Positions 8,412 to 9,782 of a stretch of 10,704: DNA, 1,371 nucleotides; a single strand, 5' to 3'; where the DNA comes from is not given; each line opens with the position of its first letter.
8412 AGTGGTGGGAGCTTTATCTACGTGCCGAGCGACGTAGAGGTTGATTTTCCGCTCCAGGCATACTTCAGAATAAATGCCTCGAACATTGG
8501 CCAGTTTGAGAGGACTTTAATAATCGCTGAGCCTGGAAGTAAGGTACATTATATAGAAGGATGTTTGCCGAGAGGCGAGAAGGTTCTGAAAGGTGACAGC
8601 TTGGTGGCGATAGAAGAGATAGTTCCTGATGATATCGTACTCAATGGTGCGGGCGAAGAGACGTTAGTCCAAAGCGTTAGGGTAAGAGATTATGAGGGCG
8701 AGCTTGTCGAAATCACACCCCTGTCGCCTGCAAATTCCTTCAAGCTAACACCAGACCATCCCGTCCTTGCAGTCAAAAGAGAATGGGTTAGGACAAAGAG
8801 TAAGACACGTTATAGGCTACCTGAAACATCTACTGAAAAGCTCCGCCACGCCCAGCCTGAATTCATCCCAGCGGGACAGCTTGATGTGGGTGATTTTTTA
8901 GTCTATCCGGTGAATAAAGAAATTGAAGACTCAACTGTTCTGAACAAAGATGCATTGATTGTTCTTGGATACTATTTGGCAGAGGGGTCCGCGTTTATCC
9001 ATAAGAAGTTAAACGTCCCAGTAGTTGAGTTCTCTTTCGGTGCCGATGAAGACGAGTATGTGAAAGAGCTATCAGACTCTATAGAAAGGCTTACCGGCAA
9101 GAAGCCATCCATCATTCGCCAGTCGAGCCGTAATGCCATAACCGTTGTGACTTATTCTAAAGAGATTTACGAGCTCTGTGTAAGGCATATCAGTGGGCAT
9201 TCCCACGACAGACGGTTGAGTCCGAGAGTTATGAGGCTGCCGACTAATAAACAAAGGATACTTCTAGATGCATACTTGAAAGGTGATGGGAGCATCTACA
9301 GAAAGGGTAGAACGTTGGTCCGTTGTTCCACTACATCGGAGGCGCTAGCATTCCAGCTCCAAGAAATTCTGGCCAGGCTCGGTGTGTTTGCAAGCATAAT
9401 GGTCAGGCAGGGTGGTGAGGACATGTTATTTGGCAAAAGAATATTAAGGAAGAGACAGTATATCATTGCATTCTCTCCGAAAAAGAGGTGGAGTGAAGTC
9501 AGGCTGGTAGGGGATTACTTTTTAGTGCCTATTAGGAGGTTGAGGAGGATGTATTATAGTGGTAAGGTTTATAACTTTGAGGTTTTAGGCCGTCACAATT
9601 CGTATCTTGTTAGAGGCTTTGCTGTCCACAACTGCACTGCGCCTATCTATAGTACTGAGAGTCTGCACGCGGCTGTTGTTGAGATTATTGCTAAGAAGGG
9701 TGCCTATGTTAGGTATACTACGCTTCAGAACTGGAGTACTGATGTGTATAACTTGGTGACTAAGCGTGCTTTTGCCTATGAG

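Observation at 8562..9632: Full-length intein with homing endonuclease inserted at the conserved EGC(T/S)AP cysteine of archaeal SufB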

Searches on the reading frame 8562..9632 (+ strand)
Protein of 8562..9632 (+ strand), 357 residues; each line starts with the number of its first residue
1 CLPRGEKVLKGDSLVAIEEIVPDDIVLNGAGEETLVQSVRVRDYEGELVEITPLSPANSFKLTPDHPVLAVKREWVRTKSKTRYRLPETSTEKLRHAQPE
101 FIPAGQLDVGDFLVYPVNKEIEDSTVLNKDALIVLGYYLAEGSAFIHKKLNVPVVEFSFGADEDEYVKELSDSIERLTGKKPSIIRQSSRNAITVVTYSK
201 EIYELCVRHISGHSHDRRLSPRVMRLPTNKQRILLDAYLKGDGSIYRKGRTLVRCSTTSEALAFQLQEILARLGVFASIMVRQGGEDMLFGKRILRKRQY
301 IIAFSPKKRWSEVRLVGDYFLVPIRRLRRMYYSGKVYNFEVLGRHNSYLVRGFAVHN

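Call 5: search_protein_families(library=pfam, proteins=[window:8562-9632:+], max_evalue=0.01)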
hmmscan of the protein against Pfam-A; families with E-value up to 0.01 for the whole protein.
window:8562-9632:+ (357 aa): 2 families
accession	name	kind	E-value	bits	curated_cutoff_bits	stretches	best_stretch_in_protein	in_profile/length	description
PF14528.11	LAGLIDADG_3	-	5.9e-09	36.5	22.5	1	231-296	3-70/82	LAGLIDADG-like domain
PF14890.11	Intein_splicing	-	5.6e-05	23.4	35.8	0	107-357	86-155/155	Intein splicing domain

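Call 6: search_protein_families(library=ncbifam, proteins=[window:8562-9632:+], max_evalue=0.01)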
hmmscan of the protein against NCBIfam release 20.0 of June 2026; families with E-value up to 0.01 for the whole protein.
window:8562-9632:+ (357 aa): 6 families
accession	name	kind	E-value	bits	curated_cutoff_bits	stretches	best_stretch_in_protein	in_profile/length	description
NF011303.0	PRK14715.1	equivalog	4.7e-09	33.9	1585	1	131-277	1120-1260/1627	DNA-directed DNA polymerase II large subunit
NF045703.1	rSAM_Tes_intein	exception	6.7e-08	30.8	1700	1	134-350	374-602/1040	tetraether lipid synthase Tes, intein-containing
NF038098.1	GyrA_w_intein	exception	0.00015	19.8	1850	1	164-287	264-394/1232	intein-containing DNA gyrase subunit A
NF005852.0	PRK07773.1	equivalog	0.00066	18.1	780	1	103-280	480-665/886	replicative DNA helicase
NF011491.0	PRK14898.1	equivalog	0.00097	17.3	783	1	101-313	212-418/860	DNA-directed RNA polymerase subunit A''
TIGR01445.1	intein_Nterm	domain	0.002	19.1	24.5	0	1-69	1-82/83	intein N-terminal splicing region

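Call 7: search_solved_structures(query=window:8562-9632:+, max_evalue=1, show_alignments=3)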
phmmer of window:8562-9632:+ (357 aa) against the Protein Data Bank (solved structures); distinct sequences matched with E-value up to 1: 4.
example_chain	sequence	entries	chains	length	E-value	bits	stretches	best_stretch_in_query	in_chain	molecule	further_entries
7qsu_A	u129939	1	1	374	0.0023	20.6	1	118-283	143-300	V-ATPase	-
7qss_A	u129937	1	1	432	0.003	20.2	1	118-283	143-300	V-type ATP synthase alpha chain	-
7qst_A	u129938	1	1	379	0.098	15.2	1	106-280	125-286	V-type ATP synthase subunit A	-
8a22_Yd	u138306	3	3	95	1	11.9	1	60-95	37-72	mS110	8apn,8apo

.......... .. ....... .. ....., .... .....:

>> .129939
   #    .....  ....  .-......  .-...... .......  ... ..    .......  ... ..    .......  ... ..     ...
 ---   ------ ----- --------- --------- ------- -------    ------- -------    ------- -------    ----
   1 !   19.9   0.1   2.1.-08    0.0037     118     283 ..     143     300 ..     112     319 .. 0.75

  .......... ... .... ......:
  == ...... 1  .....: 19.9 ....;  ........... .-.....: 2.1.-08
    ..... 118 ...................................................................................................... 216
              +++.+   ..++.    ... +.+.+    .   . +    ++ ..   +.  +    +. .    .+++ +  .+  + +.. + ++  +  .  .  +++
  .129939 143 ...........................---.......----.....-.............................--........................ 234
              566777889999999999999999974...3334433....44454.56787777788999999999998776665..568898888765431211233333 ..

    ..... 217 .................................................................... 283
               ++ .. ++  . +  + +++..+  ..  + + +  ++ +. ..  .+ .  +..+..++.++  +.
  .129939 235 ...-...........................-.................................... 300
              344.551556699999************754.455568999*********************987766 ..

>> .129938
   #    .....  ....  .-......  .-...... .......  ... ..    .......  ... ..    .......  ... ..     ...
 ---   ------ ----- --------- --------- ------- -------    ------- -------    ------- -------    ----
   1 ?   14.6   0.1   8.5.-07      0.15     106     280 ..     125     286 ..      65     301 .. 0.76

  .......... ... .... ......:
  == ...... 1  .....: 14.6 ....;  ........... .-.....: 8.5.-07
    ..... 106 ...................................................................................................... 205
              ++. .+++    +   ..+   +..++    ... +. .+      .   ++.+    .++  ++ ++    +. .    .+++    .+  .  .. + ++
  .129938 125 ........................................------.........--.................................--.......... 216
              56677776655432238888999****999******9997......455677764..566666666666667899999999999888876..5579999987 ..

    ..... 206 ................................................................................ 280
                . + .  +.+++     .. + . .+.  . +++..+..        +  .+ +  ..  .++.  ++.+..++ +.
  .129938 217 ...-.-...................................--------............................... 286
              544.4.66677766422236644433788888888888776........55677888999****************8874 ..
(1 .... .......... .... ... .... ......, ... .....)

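Call 11: find_homologous_proteins(query=window:8562-9632:+, max_evalue=0.001)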
Query window:8562-9632:+ (357 aa): 64 proteins with E <= 0.001 among 3181 candidates.
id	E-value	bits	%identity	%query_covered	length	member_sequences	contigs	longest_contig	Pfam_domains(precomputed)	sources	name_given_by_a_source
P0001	2.6e-117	410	54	96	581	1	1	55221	PF01458.24,PF14528.12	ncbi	ncbi:MAG: SufD family Fe-S cluster assembly protein [Nitrososphaerota archaeon]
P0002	2.6e-101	358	49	100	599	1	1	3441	PF01458.24,PF14528.12,PF14890.12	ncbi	ncbi:MAG: SufD family Fe-S cluster assembly protein, partial [Thermoflexus sp.]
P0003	3.0e-101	357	69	66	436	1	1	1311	PF01458.24,PF14528.12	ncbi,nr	ncbi:MAG TPA: hypothetical protein EYP33_00445, partial [Pyrodictium sp.]|nr:hypothetical protein [P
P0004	7.0e-98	346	51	90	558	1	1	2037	PF01458.24,PF14528.12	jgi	jgi:Fe-S cluster assembly protein SufB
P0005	1.6e-94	335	50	94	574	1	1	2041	PF01458.24,PF14528.12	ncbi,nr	ncbi:MAG TPA: Fe-S cluster assembly protein SufB [Aggregatilineales bacterium]|nr:Fe-S cluster assem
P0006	1.3e-85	306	47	100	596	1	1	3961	PF01458.24,PF14528.12,PF14890.12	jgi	jgi:Fe-S cluster assembly protein SufB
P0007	4.9e-81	291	43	100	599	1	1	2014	PF01458.24,PF14528.12,PF14890.12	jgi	jgi:Fe-S cluster assembly protein SufB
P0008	7.8e-80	287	45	96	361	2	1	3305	PF14528.12,PF14890.12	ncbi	ncbi:MAG TPA: LAGLIDADG family homing endonuclease, partial [Dehalococcoidia bacterium]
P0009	2.4e-79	285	43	100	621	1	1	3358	PF01458.24,PF19295.6,PF14528.12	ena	-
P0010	1.2e-78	283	44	93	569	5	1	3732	PF01458.24,PF14528.12,PF14890.12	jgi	jgi:Fe-S cluster assembly protein SufB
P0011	6.2e-73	264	42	96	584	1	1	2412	PF01458.24,PF14528.12,PF14890.12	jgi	jgi:Fe-S cluster assembly protein SufB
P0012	3.3e-72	262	42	96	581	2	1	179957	PF01458.24,PF14528.12,PF14890.12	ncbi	ncbi:SufD family Fe-S cluster assembly protein [Methylothermus subterraneus]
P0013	2.1e-68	249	49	77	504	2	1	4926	PF01458.24,PF19295.6,PF14528.12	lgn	-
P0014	5.4e-65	238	40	100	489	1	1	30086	PF14528.12,PF01592.22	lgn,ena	-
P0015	1.5e-62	230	36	100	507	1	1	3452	PF14528.12,PF01592.22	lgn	-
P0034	3.9e-55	206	37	100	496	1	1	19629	PF14528.12,PF01592.22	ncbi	ncbi:MAG: iron-sulfur cluster assembly scaffold protein [Candidatus Hadarchaeota archaeon]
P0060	1.7e-28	118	28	100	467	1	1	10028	PF14528.12,PF01521.27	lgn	-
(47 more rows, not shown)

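Call 25: find_encoding_contigs(protein=P0001, flank=6000, max_places=2)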
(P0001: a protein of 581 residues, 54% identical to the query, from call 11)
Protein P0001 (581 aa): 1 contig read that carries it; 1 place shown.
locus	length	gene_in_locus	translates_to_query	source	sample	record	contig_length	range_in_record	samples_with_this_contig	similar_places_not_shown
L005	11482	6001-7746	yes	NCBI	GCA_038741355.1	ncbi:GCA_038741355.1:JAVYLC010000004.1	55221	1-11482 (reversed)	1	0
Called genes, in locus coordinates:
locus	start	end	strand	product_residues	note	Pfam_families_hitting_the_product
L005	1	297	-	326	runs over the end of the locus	PF03807:F420_oxidored (faint), PF07991:KARI_N, PF01450:KARI_C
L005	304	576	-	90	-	-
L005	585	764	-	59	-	-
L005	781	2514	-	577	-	PF02776:TPP_enzyme_N, PF00205:TPP_enzyme_M, PF02775:TPP_enzyme_C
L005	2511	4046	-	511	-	PF00682:HMGL-like, PF22617:HCS_D2, PF08502:LeuA_dimer (weak)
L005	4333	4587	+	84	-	-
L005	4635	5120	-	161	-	PF00582:Usp (weak)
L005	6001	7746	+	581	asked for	PF14528:LAGLIDADG_3, PF01458:SUFBD_core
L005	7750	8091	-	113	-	PF00543:P-II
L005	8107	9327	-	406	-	PF00909:Ammonium_transp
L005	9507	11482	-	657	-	?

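Call 38: find_related_loci(query=A3, collection=genome_contigs, flank=3000)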
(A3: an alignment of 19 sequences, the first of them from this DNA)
Query A3 (357 aa) in genome_contigs; peptide patterns used: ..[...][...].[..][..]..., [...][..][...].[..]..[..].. (x = any residue, [..] = any of these).
600 stretches matched a pattern (row limit reached: there are more); 453 encode a relative of the query (tblastn E <= 1e-3); the best 80 are kept; 80 distinct loci.
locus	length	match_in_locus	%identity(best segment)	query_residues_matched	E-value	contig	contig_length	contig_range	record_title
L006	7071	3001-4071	65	1-357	4e-148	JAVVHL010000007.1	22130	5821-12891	MAG: Candidatus Calditenuis sp. isolate PSP.bin.8 NODE_253_length_22130_cov_121.654405, whole genome shotgun sequence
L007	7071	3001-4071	52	1-357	8e-121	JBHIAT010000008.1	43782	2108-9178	MAG: Candidatus Bipolaricaulia bacterium isolate K_2_bin.63 NODE_239_length_43782_cov_9.092986, whole genome shotgun seq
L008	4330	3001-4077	51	1-357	3e-114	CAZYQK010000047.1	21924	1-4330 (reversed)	MAG TPA_asm: uncultured bacterium isolate SRP119689_co1_84 genome assembly, contig: NODE_3131_length_21924_cov_7.415337,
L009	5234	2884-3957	49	1-357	1e-112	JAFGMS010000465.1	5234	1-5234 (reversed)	MAG: Anaerolineae bacterium isolate Zod_Metabat.487 k87_12417720, whole genome shotgun sequence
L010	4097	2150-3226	49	1-357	5e-113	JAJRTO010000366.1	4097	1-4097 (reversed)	MAG: Candidatus Poribacteria bacterium isolate Dive96_bin1.70 k141_3493812, whole genome shotgun sequence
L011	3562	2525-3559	50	1-341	6e-113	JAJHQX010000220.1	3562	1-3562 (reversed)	MAG: Armatimonadota bacterium isolate Bin S17 scaffold_7213_c1, whole genome shotgun sequence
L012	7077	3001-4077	48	1-357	2e-110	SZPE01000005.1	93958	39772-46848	Anaerolineae bacterium CFX8 ZYPT4scaffold_111, whole genome shotgun sequence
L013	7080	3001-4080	48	1-357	4e-110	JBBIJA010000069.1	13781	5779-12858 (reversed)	MAG: Armatimonadota bacterium isolate PGF172224_bin_151 NODE_2175_length_13781_cov_3.876949, whole genome shotgun sequen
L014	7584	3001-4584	47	1-357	5e-109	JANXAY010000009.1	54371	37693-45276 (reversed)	MAG: Armatimonadota bacterium isolate SKYB17 NODE_9_length_54371_cov_279.886838, whole genome shotgun sequence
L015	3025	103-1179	47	1-357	5e-111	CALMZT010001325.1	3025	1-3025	MAG TPA_asm: uncultured Chloroflexi bacterium isolate SRR6670123_bin.33_CONCOCT_v1.1_MAG genome assembly, contig: ERZ534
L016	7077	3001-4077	48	1-357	2e-107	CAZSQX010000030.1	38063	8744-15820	MAG TPA_asm: uncultured bacterium isolate binchicken_co107_287 genome assembly, contig: NODE_2703_length_38063_cov_8.771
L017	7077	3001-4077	47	1-357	4e-107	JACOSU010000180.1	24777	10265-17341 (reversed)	MAG: Candidatus Eisenbacteria bacterium isolate NC_groundwater_26_Pr7_B-0.1um_68_11 FFV18_Bp1_scaffold_737394, whole gen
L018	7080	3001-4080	47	1-357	1e-106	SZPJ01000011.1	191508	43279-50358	Chloroflexi bacterium CFX3 ZYPT4scaffold_57, whole genome shotgun sequence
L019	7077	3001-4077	49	1-357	3e-106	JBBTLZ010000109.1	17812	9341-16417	MAG: Candidatus Eisenbacteria bacterium isolate H32-bin110_1 H32_bin110_1_000000000109, whole genome shotgun sequence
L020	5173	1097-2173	47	1-357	2e-104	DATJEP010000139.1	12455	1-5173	MAG TPA_asm: Candidatus Udaeobacter sp. isolate SMAG_U15436 k141_1780773, whole genome shotgun sequence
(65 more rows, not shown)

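Call 48: predict_structure(alignment_id=A3)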
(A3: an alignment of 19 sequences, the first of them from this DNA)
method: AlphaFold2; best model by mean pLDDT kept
length: 357 residues; sequences in the alignment: 19
mean_pLDDT: 90.1   pTM: 0.88
mean pLDDT of the five models: 90.1, 90.0, 89.1, 88.6, 85.6
residues with pLDDT >= 90: 256; 70-90: 80; 50-70: 21; < 50: 0
segments of 3 or more residues with pLDDT < 50: none
pLDDT, mean of each block of 10 residues (from residue 1): 96 93 94 95 98 95 97 80 60 84 96 93 95 97 91 93 93 97 88 93 95 84 95 96 78 90 95 92 78 78 79 81 95 97 87 94
secondary structure, 60 per line:
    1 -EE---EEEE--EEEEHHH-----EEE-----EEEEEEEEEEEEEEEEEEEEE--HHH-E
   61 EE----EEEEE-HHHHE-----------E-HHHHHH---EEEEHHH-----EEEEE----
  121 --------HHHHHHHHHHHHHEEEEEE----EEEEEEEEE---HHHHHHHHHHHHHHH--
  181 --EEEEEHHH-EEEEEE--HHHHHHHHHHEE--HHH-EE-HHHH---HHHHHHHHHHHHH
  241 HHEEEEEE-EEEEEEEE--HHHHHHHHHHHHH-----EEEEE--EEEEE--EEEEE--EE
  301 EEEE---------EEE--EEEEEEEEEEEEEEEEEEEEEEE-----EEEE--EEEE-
elements in order: E7-10 E13-16 E25-27 E33-53 E60-62 E67-71 H73-76 H91-96 E100-103 E112-116 H129-141 E142-147 E152-160 H164-178 E183-187 E192-197 H200-209 H221-224 H228-242 E243-248 E250-257 H260-272 E278-282 E285-289 E292-296 E299-304 E314-316 E319-341 E347-350 E353-356

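Call 51: fold_search(model_id=the predicted structure, library=pdb)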
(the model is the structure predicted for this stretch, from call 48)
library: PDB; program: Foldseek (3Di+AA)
matches with E <= 10: 900; with E <= 0.001: 83
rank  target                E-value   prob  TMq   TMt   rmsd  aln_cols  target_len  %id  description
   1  7qsu                  1.0e-18  1.00  0.70  0.69   5.0       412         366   16  Crystal structure of homing endonuclease-associated TliVMA intein (C1A, d333-339) (released 2022-03-30)
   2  7qss                  2.5e-17  1.00  0.70  0.59   5.0       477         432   14  Crystal structure of homing endonuclease-associated TliVMA intein (C1A) (released 2022-03-30)
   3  1vde_A                7.8e-17  1.00  0.63  0.54   8.5       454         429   12  PI-SCEI, A HOMING ENDONUCLEASE WITH PROTEIN SPLICING ACTIVITY (released 1998-04-08)
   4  1ef0_A                2.7e-16  1.00  0.61  0.53   7.8       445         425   12  CRYSTAL STRUCTURE OF PI-SCEI MINIPRECURSOR (released 2000-06-07)
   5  1jva_B                4.0e-16  1.00  0.64  0.55   7.0       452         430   13  CRYSTAL STRUCTURE OF THE VMA1-DERIVED ENDONUCLEASE BEARING THE N AND C EXTEIN PROPEPTIDES (released 2002-08-29)
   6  1vde_B                8.1e-16  1.00  0.64  0.55   7.5       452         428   14  PI-SCEI, A HOMING ENDONUCLEASE WITH PROTEIN SPLICING ACTIVITY (released 1998-04-08)
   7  1dfa                  1.6e-15  1.00  0.60  0.54   8.5       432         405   14  CRYSTAL STRUCTURE OF PI-SCEI IN C2 SPACE GROUP (released 1999-12-08)
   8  1lws_A                2.4e-15  1.00  0.63  0.55   7.8       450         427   14  Crystal structure of the intein homing endonuclease PI-SceI bound to its recognition sequence (released 2002-09-27)
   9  1lwt_A                5.8e-15  1.00  0.62  0.52   8.3       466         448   13  Crystal structure of the intein homing endonuclease PI-SceI bound to its substrate DNA (Ca2+ free) (released 2002-09-27)
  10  1um2_B                1.2e-14  1.00  0.64  0.56   7.0       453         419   12  Crystal Structure of the Vma1-Derived Endonuclease with the Ligated Extein Segment (released 2004-09-22)
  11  7qst                  1.5e-14  1.00  0.62  0.61   6.9       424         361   16  Crystal structure of homing endonuclease-associated PhoVMA intein (C1A) (released 2022-03-30)
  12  1dq3                  1.9e-14  1.00  0.64  0.52   6.3       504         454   11  CRYSTAL STRUCTURE OF AN ARCHAEAL INTEIN-ENCODED HOMING ENDONUCLEASE PI-PFUI (released 2000-07-05)
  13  1jva_A                1.6e-13  1.00  0.61  0.53   7.6       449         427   12  CRYSTAL STRUCTURE OF THE VMA1-DERIVED ENDONUCLEASE BEARING THE N AND C EXTEIN PROPEPTIDES (released 2002-08-29)
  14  1um2_A                5.1e-13  1.00  0.61  0.54   8.9       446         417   12  Crystal Structure of the Vma1-Derived Endonuclease with the Ligated Extein Segment (released 2004-09-22)
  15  2cw7                  6.6e-13  1.00  0.64  0.45   9.1       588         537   14  Crystal structure of intein homing endonuclease II (released 2006-04-18)
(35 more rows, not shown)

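Call 60: find_encoding_contigs(protein=P0034, flank=4000, max_places=1)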
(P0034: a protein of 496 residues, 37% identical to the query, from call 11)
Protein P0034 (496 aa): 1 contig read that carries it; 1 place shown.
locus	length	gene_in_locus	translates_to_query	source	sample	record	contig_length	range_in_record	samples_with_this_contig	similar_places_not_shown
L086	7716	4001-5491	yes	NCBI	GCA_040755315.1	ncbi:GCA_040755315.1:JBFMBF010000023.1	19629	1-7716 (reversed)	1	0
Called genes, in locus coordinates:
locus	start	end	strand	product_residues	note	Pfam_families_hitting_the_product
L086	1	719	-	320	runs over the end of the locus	PF04055:Radical_SAM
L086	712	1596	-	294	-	-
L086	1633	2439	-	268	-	PF21948:LplA-B_cat, PF03099:BPL_LplA_LipB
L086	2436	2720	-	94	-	PF10437:Lip_prot_lig_C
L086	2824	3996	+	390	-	PF00266:Aminotran_5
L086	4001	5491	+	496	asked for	PF01592:NifU_N, PF14528:LAGLIDADG_3 (weak), PF01592:NifU_N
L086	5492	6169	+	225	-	-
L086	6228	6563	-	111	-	-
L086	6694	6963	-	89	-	-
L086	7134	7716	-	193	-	?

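Call 61: find_encoding_contigs(protein=P0060, flank=4000, max_places=1)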
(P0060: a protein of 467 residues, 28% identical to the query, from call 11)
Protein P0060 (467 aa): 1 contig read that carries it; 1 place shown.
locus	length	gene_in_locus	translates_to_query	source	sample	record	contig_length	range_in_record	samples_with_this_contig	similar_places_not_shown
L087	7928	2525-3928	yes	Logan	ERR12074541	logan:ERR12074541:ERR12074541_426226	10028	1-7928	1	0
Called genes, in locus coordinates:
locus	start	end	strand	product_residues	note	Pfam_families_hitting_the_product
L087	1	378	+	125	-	?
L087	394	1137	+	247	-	PF26809:Phage_T4_gp13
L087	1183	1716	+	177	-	PF06841:Phage_T4_gp19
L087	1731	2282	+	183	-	-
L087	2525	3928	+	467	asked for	PF14528:LAGLIDADG_3 (faint), PF01521:Fe-S_biosyn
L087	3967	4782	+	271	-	PF12322:T4_baseplate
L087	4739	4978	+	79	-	-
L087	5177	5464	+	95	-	-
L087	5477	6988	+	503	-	PF04851:ResIII, PF16203:ERCC3_RAD25_C (weak), PF00271:Helicase_C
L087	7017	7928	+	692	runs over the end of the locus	PF14890:Intein_splicing, PF14528:LAGLIDADG_3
